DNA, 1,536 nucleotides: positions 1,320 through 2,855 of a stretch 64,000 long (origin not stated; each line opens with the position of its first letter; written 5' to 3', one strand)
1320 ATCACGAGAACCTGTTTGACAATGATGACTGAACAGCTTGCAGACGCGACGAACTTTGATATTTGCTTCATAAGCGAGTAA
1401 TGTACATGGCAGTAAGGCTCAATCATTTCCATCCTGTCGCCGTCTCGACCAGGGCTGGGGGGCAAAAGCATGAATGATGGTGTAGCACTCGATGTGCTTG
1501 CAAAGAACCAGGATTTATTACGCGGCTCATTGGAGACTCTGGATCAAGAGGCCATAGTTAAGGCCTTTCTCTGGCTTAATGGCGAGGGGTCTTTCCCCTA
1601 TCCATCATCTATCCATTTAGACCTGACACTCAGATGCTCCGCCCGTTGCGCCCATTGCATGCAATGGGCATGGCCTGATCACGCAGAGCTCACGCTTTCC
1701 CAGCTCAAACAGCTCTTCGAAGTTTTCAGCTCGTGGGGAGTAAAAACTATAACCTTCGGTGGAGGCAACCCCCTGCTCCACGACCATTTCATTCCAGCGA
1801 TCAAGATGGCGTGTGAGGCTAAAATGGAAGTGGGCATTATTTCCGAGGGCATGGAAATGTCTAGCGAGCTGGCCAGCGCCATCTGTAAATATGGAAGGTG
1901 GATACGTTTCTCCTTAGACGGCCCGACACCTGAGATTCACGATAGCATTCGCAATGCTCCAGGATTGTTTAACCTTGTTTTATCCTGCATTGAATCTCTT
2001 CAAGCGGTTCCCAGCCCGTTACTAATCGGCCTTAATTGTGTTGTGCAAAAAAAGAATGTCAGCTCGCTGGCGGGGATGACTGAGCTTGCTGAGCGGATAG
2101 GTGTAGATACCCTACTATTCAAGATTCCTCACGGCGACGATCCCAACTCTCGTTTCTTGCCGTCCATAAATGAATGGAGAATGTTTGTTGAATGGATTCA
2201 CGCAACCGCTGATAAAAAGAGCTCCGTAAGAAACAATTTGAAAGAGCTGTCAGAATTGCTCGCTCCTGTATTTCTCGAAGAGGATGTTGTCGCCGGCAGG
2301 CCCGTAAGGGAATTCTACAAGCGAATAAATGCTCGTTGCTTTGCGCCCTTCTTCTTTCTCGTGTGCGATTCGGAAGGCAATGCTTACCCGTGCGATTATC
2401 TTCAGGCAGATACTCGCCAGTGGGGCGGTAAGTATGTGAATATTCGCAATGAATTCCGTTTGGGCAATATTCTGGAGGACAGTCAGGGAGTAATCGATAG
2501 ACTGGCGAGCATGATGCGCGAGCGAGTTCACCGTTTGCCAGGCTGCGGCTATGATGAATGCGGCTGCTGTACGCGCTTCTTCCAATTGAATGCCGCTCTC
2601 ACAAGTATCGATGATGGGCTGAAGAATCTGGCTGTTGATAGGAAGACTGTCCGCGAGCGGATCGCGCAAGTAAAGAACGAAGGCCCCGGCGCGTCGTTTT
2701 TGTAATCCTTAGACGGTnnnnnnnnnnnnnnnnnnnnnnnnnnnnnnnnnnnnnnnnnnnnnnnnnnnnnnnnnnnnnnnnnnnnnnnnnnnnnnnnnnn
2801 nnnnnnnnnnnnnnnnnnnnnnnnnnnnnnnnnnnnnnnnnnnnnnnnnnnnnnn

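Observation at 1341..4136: Lower-GC three-gene cassette: radical SAM/SPASM enzyme + TIR-domain protein + small beta-barrel-like protein - candidate undescribed defence or signalling system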

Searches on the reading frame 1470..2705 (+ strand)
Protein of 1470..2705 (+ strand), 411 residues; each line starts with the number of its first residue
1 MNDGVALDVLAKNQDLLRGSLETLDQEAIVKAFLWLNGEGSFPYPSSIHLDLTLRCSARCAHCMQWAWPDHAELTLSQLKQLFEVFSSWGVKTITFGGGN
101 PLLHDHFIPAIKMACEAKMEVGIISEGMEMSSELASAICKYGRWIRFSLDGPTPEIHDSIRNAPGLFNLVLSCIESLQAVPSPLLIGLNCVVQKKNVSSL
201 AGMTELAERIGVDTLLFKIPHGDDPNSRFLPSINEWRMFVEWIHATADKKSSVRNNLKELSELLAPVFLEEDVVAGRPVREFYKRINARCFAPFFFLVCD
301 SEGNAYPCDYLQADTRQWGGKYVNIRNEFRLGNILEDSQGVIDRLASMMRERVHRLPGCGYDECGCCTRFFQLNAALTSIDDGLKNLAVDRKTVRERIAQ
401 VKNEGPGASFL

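Call 3: search_protein_families(library=pfam, proteins=[window:1470-2705:+], max_evalue=0.01)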
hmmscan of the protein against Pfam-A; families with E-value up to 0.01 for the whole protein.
window:1470-2705:+ (411 aa): 2 families
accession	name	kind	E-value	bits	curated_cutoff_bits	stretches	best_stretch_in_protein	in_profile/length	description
PF04055.27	Radical_SAM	-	1.1e-20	74.9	29.5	1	53-180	4-139/166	Radical SAM superfamily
PF13186.11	SPASM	-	0.0057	17.3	21.5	0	290-342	1-42/67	Iron-sulfur cluster-binding domain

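Call 4: search_protein_families(library=padloc, proteins=[window:1470-2705:+], max_evalue=0.01)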
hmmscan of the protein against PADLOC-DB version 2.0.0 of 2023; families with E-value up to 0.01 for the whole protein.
window:1470-2705:+ (411 aa): 3 families
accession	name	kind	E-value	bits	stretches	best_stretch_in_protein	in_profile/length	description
PDLC02903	pVip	-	3.2e-18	64.1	1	48-199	2-152/257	Viperins not associated with kinases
PDLC02904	pVip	-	5.9e-18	63.3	1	50-241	7-195/262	Viperins associated with kinases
PDLC02905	pVip-kinase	-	2.9e-05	21.5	1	47-151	183-293/474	Viperin-kinase fusion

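Call 5: search_protein_families(library=ncbifam, proteins=[window:1470-2705:+], max_evalue=0.01)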
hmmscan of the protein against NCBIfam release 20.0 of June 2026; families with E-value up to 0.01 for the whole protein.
window:1470-2705:+ (411 aa): 50 families (the best 25 are shown)
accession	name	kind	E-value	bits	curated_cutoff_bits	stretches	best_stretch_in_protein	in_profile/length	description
TIGR04053.2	TIGR04053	equivalog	6.7e-19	68.4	395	1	47-251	9-218/366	TIGR04053 family radical SAM/SPASM domain-containing protein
TIGR04545.1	rSAM_ahbD_hemeb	equivalog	7.6e-19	68.3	500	1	50-315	4-274/339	heme b synthase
TIGR03962.1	mycofact_rSAM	equivalog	4.4e-18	65.5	265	1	46-248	12-217/339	mycofactocin radical SAM maturase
TIGR04250.1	SCM_rSAM_ScmE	equivalog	1.4e-16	60.3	400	1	45-206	2-164/358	SynChlorMet cassette radical SAM/SPASM protein ScmE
TIGR04055.1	rSAM_NirJ2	equivalog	1.5e-16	60.8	500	1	52-315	6-261/326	putative heme d1 biosynthesis radical SAM protein NirJ2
NF038283.1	viperin_w_prok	equivalog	3.9e-16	59.1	180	1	48-242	4-212/281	viperin family antiviral radical SAM protein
NF050035.1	rSAM_WgK_link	exception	1.4e-15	57.2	650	1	42-242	5-209/367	radical SAM/SPASM peptide maturase WgkB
TIGR04317.1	W_rSAM_matur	equivalog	3.5e-15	56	380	1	47-217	5-181/349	tungsten cofactor oxidoreductase radical SAM maturase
TIGR04347.1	pseudo_SAM_Halo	equivalog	5.8e-15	55.4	525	1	51-217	43-209/390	TIGR04347 family pseudo-SAM/SPASM protein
TIGR03961.1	rSAM_PTO1314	hypoth_equivalog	3.5e-14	52.8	306.05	1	52-214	29-185/332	PTO1314 family radical SAM protein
TIGR04466.1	rSAM_BlsE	equivalog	4e-14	52.8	400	1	55-208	12-163/327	cytosylglucuronate decarboxylase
TIGR02666.1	moaA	equivalog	1.4e-13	50.6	284.05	1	49-212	13-185/336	GTP 3',8-cyclase MoaA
TIGR04546.1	rSAM_ahbC_deAc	equivalog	1.8e-13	50.1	650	1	51-213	44-206/390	12,18-didecarboxysiroheme deacetylase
TIGR04051.1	rSAM_NirJ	equivalog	2.7e-13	49.6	515.45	1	51-215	7-171/354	heme d1 biosynthesis radical SAM protein NirJ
TIGR04054.1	rSAM_NirJ1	equivalog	5e-13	48.4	650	1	50-217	40-207/387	putative heme d1 biosynthesis radical SAM protein NirJ1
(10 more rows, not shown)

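Call 7: find_homologous_proteins(query=window:1470-2705:+)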
Query window:1470-2705:+ (411 aa): 85 proteins with E <= 0.001 among 5768 candidates.
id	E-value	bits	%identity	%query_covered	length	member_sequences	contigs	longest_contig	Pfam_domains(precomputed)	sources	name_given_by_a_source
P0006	1.8e-283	958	100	100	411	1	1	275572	PF04055.28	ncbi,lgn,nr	ncbi:MAG TPA: radical SAM protein [Blastocatellia bacterium]|nr:radical SAM protein [Blastocatellia 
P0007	1.6e-171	589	59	100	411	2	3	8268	PF04055.28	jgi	jgi:MoaA/NifB/PqqE/SkfB family radical SAM enzyme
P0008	1.3e-166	573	59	100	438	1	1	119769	PF04055.28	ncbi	-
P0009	3.9e-165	568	61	93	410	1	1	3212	PF04055.28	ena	-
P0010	9.5e-165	567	58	100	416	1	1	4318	PF04055.28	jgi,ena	-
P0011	2.9e-160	552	62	90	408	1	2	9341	PF04055.28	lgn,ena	-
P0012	3.8e-159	548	56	100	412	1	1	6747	PF04055.28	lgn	-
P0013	1.5e-155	536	58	97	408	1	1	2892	PF04055.28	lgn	-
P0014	5.1e-155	535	57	99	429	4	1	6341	PF04055.28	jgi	jgi:MoaA/NifB/PqqE/SkfB family radical SAM enzyme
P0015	2.6e-153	529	57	94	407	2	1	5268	PF04055.28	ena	-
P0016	9.4e-153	527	55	93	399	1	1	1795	PF04055.28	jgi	jgi:MoaA/NifB/PqqE/SkfB family radical SAM enzyme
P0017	1.4e-152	527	55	98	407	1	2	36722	PF04055.28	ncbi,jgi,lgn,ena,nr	ncbi:MAG TPA: radical SAM protein [Terriglobia bacterium]|nr:radical SAM protein [Terriglobia bacter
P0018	7.2e-152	524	54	97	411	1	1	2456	PF04055.28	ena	-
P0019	1.6e-151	523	57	98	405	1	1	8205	PF04055.28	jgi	jgi:MoaA/NifB/PqqE/SkfB family radical SAM enzyme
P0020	9.4e-151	520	55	100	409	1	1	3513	PF04055.28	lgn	-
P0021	1.8e-146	506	56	93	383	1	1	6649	PF04055.28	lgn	-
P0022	7.3e-146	504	53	97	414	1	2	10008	PF04055.28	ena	-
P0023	8.2e-144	498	52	98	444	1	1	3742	PF04055.28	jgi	jgi:MoaA/NifB/PqqE/SkfB family radical SAM enzyme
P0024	6.2e-142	491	53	98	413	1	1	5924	PF04055.28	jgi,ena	jgi:MoaA/NifB/PqqE/SkfB family radical SAM enzyme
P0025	1.0e-141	491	52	93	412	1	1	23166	PF04055.28,PF13353.12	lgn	-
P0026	1.1e-141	491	52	99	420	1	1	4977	PF04055.28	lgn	-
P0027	1.7e-141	490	54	93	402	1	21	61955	PF04055.28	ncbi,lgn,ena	-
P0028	1.9e-139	483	60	80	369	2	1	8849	PF04055.28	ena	-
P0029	1.1e-137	477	51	97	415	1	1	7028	PF04055.28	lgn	-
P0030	9.2e-137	474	54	92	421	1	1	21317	PF04055.28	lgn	-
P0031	7.4e-136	471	53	93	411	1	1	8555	PF04055.28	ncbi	-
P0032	7.5e-136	471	50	100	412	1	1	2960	PF04055.28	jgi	jgi:MoaA/NifB/PqqE/SkfB family radical SAM enzyme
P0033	7.1e-134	465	52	95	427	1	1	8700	PF04055.28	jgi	jgi:AdoMet-dependent heme synthase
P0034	1.6e-133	464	53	89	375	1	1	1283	PF04055.28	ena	-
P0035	3.1e-133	463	50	100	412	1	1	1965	PF04055.28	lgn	-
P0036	7.3e-133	462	50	97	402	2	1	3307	PF04055.28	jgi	jgi:MoaA/NifB/PqqE/SkfB family radical SAM enzyme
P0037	5.1e-132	459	49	97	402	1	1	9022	PF04055.28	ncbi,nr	ncbi:MAG: radical SAM protein [Deltaproteobacteria bacterium]|nr:radical SAM protein [Deltaproteobac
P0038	2.8e-130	453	47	97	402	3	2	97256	PF04055.28,PF13353.12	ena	-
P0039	2.1e-129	450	49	98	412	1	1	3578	PF04055.28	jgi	-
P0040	3.2e-127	443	50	91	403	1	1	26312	PF04055.28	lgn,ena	-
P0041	3.6e-127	443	50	93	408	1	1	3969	PF04055.28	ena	-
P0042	4.5e-127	442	56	80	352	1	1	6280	PF04055.28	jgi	jgi:MoaA/NifB/PqqE/SkfB family radical SAM enzyme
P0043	5.4e-127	442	49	97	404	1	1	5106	PF04055.28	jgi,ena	-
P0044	1.4e-125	438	50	90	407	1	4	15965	PF04055.28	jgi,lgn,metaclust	metaclust:\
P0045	3.4e-123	430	47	98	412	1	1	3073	PF04055.28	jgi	-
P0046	4.9e-121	423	49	93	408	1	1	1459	PF04055.28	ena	-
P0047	5.3e-121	422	49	91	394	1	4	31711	PF04055.28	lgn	-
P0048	5.5e-121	422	48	94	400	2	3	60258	PF04055.28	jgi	jgi:MoaA/NifB/PqqE/SkfB family radical SAM enzyme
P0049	1.4e-120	421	48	94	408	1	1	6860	PF04055.28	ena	-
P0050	8.2e-120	419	50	87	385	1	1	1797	PF04055.28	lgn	-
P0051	3.4e-118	413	49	89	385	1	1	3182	PF04055.28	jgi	jgi:MoaA/NifB/PqqE/SkfB family radical SAM enzyme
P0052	1.0e-117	412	50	89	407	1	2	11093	PF04055.28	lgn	-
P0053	4.8e-115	403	56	74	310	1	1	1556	PF04055.28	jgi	jgi:MoaA/NifB/PqqE/SkfB family radical SAM enzyme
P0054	5.5e-115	403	51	85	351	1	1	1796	PF04055.28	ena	-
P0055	9.5e-115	402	46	92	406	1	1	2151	PF04055.28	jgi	jgi:MoaA/NifB/PqqE/SkfB family radical SAM enzyme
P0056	7.2e-113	396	47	96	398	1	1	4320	PF04055.28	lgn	-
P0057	2.8e-110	387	46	90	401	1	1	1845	PF04055.28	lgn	-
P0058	4.8e-110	386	47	90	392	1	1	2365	PF04055.28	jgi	jgi:MoaA/NifB/PqqE/SkfB family radical SAM enzyme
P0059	2.9e-109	384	45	89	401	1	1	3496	PF04055.28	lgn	-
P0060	5.1e-109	383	46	89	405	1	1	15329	PF04055.28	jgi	jgi:MoaA/NifB/PqqE/SkfB family radical SAM enzyme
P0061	7.2e-107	376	47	89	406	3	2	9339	PF04055.28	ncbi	-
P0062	8.1e-107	376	44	93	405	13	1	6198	PF04055.28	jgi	-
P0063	1.0e-106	375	45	89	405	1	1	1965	PF04055.28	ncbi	-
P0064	1.2e-101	359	44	90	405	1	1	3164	PF04055.28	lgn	-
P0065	3.4e-96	341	49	77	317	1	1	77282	-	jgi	jgi:MoaA/NifB/PqqE/SkfB family radical SAM enzyme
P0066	1.8e-95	338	43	90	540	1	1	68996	PF04055.28,PF02128.22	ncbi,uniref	ncbi:radical SAM protein [Micromonospora sp. DT47]|uniref:radical SAM protein n=1 Tax=Micromonospora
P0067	1.8e-95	338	43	90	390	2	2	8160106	PF04055.28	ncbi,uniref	ncbi:radical SAM/SPASM domain-containing protein [Polymorphospora lycopeni]|uniref:Radical SAM prote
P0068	1.4e-93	332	53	65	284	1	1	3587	PF04055.28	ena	-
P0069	7.7e-93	330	41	94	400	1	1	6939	PF13186.12,PF04055.28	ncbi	-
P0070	1.0e-91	326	41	93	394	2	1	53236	PF04055.28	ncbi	ncbi:MAG: radical SAM protein [Candidatus Thiodiazotropha sp.]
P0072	3.9e-90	321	49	67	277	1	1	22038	PF04055.28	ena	-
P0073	2.6e-83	298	51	65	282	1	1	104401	PF04055.28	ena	-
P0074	6.2e-70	254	57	52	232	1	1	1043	PF04055.28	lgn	-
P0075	6.2e-59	218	33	92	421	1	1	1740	PF04055.28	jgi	-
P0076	2.4e-56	210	32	95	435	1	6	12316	PF04055.28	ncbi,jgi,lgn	-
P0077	1.0e-55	207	33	89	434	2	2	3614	PF04055.28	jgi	jgi:MoaA/NifB/PqqE/SkfB family radical SAM enzyme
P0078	2.8e-11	61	26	50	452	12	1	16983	PF13186.12,PF04055.28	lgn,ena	-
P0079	3.5e-11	61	29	41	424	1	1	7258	PF13186.12,PF04055.28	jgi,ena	-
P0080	3.6e-11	61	29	41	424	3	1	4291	PF13186.12,PF04055.28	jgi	jgi:radical SAM protein with 4Fe4S-binding SPASM domain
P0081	3.7e-11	61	26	50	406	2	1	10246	PF13186.12,PF04055.28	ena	-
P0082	5.6e-10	57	28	51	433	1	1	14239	PF13186.12,PF04055.28,PF13353.12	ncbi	-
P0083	1.2e-8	52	24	49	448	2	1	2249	PF13186.12,PF04055.28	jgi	-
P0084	8.1e-8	50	24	77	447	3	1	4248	PF13186.12,PF04055.28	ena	-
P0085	3.3e-7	48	25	42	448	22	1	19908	PF13186.12,PF04055.28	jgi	-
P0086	1.5e-6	46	28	29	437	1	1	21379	PF13186.12,PF04055.28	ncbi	-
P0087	2.4e-6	45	27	42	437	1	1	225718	PF13186.12,PF04055.28,PF13353.12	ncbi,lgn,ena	-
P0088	1.3e-5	42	27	47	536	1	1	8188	PF13186.12,PF04055.28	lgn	-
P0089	1.7e-4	39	25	45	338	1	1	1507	PF04055.28,PF13353.12,PF06463.19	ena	-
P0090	4.9e-4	37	25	44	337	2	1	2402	PF04055.28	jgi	jgi:MoaA/NifB/PqqE/SkfB family radical SAM enzyme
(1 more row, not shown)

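Call 9: find_encoding_contigs(protein=P0008, flank=8000, max_places=2)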
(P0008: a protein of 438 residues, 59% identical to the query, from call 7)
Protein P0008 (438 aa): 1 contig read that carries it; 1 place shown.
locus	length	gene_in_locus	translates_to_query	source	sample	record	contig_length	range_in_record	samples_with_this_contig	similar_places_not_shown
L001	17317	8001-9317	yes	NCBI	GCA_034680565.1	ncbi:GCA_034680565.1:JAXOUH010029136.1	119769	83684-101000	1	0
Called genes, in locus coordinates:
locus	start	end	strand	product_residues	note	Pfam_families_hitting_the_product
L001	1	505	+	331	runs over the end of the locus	PF00941:FAD_binding_5, PF03450:CO_deh_flav_C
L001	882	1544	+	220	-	PF07040:DUF1326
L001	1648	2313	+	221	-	-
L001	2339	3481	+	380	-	PF03150:CCP_MauG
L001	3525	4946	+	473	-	PF02127:Peptidase_M18, PF05343:Peptidase_M42 (faint)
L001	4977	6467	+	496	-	PF01120:Alpha_L_fucos, PF00754:F5_F8_type_C, PF22633:F5_F8_type_C_2 (weak)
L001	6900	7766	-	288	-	PF00483:NTP_transferase, PF12804:NTP_transf_3 (weak)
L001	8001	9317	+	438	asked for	PF04055:Radical_SAM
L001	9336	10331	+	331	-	PF13676:TIR_2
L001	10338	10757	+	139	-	-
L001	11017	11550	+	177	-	PF07452:CHRD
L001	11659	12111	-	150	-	PF13673:Acetyltransf_10, PF00583:Acetyltransf_1, PF13508:Acetyltransf_7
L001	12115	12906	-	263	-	PF00106:adh_short, PF08659:KR, PF13561:adh_short_C2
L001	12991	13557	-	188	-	PF01174:SNO, PF01965:DJ-1_PfpI (weak), PF03575:Peptidase_S51, PF07685:GATase_3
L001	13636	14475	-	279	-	PF01680:SOR_SNZ, PF05690:ThiG (weak)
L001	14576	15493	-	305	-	PF02567:PhzC-PhzF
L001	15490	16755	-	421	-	PF00155:Aminotran_1_2, PF12897:Asp_aminotransf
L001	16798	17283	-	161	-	PF01047:MarR, PF12802:MarR_2 (weak), PF13404:HTH_AsnC-type, PF13412:HTH_24, PF01022:HTH_5 (weak), PF01037:AsnC_trans_reg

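Call 10: find_encoding_contigs(protein=P0017, flank=8000, max_places=2)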
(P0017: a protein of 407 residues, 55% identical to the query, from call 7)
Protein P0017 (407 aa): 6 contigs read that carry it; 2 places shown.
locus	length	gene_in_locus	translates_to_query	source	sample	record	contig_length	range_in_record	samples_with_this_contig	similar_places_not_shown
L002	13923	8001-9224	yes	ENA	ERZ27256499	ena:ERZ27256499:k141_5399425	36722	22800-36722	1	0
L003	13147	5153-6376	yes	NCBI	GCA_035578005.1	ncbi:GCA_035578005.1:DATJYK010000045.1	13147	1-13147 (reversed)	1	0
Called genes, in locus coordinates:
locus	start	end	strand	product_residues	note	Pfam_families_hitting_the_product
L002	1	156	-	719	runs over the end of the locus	PF02463:SMC_N (faint), PF13476:AAA_23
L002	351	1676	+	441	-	PF10011:DUF2254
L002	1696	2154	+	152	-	-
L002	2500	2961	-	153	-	-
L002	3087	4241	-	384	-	PF00149:Metallophos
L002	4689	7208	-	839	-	PF12704:MacB_PCD, PF02687:FtsX, PF12704:MacB_PCD, PF02687:FtsX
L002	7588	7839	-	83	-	-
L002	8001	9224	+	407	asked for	PF04055:Radical_SAM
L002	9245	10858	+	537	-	PF13676:TIR_2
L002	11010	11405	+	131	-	-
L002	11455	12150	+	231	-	PF13875:DUF4202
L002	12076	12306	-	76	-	-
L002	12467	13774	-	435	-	PF26549:Tricorn_N (faint), PF02129:Peptidase_S15, PF01738:DLH, PF20434:BD-FAE, PF00561:Abhydrolase_1 (faint), PF00326:Peptidase_S9, PF07859:Abhydrolase_3 (faint)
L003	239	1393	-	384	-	PF00149:Metallophos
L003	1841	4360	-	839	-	PF12704:MacB_PCD, PF02687:FtsX, PF12704:MacB_PCD, PF02687:FtsX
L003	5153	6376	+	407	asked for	PF04055:Radical_SAM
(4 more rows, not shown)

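Call 12: find_related_loci(query=A1, collection=genome_contigs, flank=8000)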
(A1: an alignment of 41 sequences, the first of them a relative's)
Query A1 (411 aa) in genome_contigs; peptide patterns used: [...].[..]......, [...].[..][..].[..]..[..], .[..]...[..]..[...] (x = any residue, [..] = any of these).
141 stretches matched a pattern; 8 encode a relative of the query (tblastn E <= 1e-3); 8 distinct loci.
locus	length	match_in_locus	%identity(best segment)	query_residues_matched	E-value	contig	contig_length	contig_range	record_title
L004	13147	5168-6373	55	10-411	1e-157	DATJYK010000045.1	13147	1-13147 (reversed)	MAG TPA_asm: Terriglobia bacterium isolate SMAG_U15150 k141_2957305, whole genome shotgun sequence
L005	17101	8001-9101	44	12-378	7e-111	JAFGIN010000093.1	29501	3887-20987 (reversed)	MAG: Chitinispirillaceae bacterium isolate Zod_Metabat.210 k87_5519625, whole genome shotgun sequence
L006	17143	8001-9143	45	4-380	2e-106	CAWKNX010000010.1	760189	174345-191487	MAG: uncultured Actinomycetota bacterium isolate MFD00991.bin.1.10 genome assembly, contig: contig_29513, whole genome s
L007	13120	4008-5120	43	10-379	5e-101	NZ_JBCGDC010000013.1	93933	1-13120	Polymorphospora sp. 2-325 Scaffold13, whole genome shotgun sequence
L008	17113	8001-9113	43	10-379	5e-101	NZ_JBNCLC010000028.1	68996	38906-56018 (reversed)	Micromonospora sp. DT47 NODE_28_length_68996_cov_30.207940, whole genome shotgun sequence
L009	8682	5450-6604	41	6-396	4e-98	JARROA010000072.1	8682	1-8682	MAG: Candidatus Thiodiazotropha sp. isolate Spart_138_MAG scaffold_1981, whole genome shotgun sequence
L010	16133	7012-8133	32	7-380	2e-59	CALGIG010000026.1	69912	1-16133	MAG TPA_asm: uncultured Prolixibacteraceae bacterium isolate SRR3330205_bin.168_CONCOCT_v1.1_MAG genome assembly, contig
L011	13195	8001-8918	27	39-366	1e-25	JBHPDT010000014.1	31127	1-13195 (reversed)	Candidatus Omnitrophota bacterium isolate SAG AM-311-C11 NODE_14_length_31127_cov_31.358329, whole genome shotgun sequen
